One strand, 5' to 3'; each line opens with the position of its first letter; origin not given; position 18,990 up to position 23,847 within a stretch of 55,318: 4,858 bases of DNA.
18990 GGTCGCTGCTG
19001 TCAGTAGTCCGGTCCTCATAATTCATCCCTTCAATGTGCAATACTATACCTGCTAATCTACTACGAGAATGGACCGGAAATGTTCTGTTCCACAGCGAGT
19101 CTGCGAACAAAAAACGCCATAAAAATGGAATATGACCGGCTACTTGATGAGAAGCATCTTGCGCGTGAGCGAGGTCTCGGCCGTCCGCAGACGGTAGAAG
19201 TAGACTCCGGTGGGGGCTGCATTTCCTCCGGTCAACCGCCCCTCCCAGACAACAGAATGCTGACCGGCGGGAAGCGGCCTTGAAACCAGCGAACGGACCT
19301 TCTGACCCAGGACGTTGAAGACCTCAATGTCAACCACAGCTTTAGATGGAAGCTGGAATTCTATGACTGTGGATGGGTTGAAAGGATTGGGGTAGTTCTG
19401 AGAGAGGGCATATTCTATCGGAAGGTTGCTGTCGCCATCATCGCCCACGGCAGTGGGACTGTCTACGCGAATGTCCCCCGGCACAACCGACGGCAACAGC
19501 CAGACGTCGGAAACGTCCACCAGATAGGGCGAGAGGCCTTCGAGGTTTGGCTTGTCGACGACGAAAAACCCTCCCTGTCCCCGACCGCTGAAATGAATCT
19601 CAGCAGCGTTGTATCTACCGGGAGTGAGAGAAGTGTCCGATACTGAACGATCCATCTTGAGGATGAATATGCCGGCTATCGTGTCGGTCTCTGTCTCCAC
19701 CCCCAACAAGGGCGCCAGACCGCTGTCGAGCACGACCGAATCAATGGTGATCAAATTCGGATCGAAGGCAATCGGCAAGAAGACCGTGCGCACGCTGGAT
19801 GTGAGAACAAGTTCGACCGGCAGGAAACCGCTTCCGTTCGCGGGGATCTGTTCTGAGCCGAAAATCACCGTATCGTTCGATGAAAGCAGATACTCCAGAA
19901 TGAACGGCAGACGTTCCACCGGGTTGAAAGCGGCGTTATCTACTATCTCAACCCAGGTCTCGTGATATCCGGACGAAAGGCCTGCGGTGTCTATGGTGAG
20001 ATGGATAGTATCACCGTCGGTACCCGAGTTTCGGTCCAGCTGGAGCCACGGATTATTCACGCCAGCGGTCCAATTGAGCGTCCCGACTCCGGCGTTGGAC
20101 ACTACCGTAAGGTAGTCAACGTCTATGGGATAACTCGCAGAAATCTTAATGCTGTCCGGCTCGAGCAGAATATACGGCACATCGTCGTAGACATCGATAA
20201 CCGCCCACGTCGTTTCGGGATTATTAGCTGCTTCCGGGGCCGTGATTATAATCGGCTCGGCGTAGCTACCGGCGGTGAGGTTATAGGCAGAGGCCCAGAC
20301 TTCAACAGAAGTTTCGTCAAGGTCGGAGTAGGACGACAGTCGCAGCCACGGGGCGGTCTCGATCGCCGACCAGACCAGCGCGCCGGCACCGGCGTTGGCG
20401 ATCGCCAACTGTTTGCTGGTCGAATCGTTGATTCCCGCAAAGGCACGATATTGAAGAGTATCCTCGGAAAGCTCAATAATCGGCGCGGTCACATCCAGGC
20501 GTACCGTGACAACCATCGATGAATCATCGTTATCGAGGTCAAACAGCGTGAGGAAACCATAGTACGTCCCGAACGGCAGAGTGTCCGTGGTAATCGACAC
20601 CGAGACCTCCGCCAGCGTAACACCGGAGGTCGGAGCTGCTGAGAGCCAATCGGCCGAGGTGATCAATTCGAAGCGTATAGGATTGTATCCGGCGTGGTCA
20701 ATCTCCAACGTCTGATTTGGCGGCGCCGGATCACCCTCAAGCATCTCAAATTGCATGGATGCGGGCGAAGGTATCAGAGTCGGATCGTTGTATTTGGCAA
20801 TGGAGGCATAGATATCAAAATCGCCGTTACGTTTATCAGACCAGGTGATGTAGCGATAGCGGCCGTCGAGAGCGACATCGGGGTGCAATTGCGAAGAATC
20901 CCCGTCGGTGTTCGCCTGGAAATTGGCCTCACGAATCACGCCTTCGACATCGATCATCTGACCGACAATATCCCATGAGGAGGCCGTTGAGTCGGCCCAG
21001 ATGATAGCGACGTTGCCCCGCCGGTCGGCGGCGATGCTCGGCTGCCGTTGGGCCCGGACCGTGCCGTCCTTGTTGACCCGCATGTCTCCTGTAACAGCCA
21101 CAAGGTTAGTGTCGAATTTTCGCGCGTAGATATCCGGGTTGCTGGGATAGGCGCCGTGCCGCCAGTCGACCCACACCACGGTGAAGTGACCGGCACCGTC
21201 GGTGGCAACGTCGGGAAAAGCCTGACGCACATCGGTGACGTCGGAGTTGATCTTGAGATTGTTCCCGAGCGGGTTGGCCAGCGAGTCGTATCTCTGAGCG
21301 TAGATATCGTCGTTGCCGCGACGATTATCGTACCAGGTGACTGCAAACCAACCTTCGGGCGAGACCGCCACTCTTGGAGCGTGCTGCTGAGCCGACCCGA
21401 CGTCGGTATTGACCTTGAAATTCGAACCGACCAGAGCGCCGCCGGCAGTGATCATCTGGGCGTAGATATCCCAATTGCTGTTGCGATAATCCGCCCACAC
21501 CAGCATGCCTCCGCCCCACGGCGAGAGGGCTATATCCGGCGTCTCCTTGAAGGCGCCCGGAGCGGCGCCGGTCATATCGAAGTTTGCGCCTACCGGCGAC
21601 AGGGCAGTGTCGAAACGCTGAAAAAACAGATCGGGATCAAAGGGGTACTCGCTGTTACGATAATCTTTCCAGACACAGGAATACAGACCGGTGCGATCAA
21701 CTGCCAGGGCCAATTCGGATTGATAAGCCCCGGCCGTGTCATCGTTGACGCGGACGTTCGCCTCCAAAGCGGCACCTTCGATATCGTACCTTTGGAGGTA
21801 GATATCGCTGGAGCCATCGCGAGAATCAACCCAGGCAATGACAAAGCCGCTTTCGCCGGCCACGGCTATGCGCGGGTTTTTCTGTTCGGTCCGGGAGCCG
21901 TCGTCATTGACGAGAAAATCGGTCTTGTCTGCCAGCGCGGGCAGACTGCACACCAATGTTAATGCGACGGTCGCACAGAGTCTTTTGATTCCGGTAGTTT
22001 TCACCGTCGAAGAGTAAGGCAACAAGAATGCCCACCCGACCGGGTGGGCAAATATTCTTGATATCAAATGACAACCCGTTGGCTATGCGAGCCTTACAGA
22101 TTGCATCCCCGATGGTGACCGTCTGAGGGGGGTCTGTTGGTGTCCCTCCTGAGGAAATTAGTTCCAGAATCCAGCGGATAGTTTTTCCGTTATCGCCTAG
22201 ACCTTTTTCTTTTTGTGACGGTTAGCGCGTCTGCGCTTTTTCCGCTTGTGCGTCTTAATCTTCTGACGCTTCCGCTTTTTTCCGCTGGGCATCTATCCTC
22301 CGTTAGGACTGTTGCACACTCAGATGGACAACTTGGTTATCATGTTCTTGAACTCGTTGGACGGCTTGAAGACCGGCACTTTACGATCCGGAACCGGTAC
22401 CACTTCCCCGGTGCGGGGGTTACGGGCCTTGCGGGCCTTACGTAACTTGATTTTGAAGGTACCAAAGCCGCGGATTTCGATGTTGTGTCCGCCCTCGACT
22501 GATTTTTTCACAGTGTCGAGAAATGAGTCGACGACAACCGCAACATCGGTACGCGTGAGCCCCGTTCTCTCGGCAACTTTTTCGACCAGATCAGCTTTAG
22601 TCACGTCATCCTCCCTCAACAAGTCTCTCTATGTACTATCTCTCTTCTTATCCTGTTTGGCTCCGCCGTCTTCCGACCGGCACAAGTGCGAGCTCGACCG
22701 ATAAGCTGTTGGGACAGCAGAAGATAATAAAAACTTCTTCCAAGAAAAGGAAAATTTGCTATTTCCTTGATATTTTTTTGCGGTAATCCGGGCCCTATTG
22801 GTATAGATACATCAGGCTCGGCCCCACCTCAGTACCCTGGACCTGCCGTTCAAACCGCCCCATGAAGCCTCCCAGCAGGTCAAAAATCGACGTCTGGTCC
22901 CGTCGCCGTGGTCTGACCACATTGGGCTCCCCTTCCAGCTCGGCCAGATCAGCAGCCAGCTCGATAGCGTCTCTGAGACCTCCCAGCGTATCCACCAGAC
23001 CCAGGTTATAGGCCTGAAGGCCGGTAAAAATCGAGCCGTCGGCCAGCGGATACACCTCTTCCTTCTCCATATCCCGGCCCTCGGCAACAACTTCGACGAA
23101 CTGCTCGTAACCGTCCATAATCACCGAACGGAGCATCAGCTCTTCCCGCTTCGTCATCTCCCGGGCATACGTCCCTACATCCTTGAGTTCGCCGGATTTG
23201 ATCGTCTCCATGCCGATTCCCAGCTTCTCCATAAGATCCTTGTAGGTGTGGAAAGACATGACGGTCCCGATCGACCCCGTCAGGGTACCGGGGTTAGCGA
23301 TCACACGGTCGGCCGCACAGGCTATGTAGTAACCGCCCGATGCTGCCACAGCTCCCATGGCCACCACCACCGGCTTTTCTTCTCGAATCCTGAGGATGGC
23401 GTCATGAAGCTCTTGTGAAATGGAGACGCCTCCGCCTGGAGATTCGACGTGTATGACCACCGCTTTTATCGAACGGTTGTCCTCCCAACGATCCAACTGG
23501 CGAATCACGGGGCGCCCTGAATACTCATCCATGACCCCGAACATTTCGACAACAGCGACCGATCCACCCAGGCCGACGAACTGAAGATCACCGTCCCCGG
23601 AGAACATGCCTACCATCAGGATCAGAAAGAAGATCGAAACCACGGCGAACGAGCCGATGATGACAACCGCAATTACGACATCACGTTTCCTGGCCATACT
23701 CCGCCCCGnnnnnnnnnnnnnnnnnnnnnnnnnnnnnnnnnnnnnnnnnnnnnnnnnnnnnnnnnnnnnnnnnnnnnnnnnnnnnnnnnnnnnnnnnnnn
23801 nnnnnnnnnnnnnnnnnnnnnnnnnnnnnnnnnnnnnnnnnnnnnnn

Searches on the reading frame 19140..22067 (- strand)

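Call 6: search_protein_families(library=ncbifam, proteins=[window:19140-22067:-], max_evalue=0.0001)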
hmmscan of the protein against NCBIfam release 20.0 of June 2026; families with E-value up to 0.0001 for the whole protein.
window:19140-22067:- (975 aa): 4 families
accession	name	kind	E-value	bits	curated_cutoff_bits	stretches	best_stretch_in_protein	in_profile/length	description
NF053835.1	PDIAV_lipo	equivalog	1.6e-14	54.1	90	1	111-308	35-223/458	PDIAV motif-containing lipoprotein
TIGR04275.1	beta_prop_Msarc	repeat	2e-13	49.8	85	0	62-91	11-35/40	beta-propeller repeat protein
TIGR04183.1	Por_Secre_tail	domain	6.6e-10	38.8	23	1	892-972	2-70/72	T9SS type A sorting domain-containing protein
NF033707.1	T9SS_sortase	equivalog_domain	9.8e-07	26.8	420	1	889-963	999-1078/1095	type IX secretion system sortase PorU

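Call 7: search_protein_families(library=pfam, proteins=[window:19140-22067:-], max_evalue=0.0001)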
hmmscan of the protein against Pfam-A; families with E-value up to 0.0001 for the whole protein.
window:19140-22067:- (975 aa): 3 families
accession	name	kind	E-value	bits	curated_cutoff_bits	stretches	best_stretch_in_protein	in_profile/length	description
PF13860.13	FlgD_ig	-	1.1e-08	35.3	27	1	902-960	14-73/79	FlgD Ig-like domain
PF19190.6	BACON_2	-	2.1e-06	28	25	0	546-592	15-63/94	Viral BACON domain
PF18962.6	Por_Secre_tail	-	2.5e-05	24.9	27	0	892-971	2-73/75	Secretion system C-terminal sorting domain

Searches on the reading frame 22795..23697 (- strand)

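Call 6: search_protein_families(library=ncbifam, proteins=[window:22795-23697:-], max_evalue=0.0001)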
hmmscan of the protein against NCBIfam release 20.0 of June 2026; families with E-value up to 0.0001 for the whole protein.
window:22795-23697:- (300 aa): 6 families
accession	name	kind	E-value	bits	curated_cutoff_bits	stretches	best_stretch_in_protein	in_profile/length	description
TIGR00706.1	SppA_dom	equivalog_domain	1.3e-68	230.7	155.45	1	47-252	2-207/208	signal peptide peptidase SppA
TIGR00705.1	SppA_67K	equivalog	1.6e-57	195.2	311.45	1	61-256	334-529/590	signal peptide peptidase SppA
NF008195.0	PRK10949.1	equivalog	1.4e-42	145.7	746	1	74-255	362-543/618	signal peptide peptidase SppA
NF008745.0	PRK11778.1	equivalog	3.6e-23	82.2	259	1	79-245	132-297/345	protease SohB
NF009205.0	PRK12553.1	subfamily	5.2e-07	29.5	228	1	52-129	42-117/211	ATP-dependent Clp protease proteolytic subunit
NF045542.1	Clp_rel_HeadMat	equivalog_domain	3.7e-06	27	120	1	64-137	23-92/165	head maturation protease, ClpP-related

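Call 7: search_protein_families(library=pfam, proteins=[window:22795-23697:-], max_evalue=0.0001)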
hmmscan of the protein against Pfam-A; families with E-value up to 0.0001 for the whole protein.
window:22795-23697:- (300 aa): 2 families
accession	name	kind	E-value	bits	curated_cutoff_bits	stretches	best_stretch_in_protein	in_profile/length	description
PF01343.23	Peptidase_S49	-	1.6e-49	168.2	24.9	1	105-254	4-153/154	Peptidase family S49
PF00574.28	CLP_protease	-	3.9e-07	30.6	20.2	1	56-131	25-98/182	Clp protease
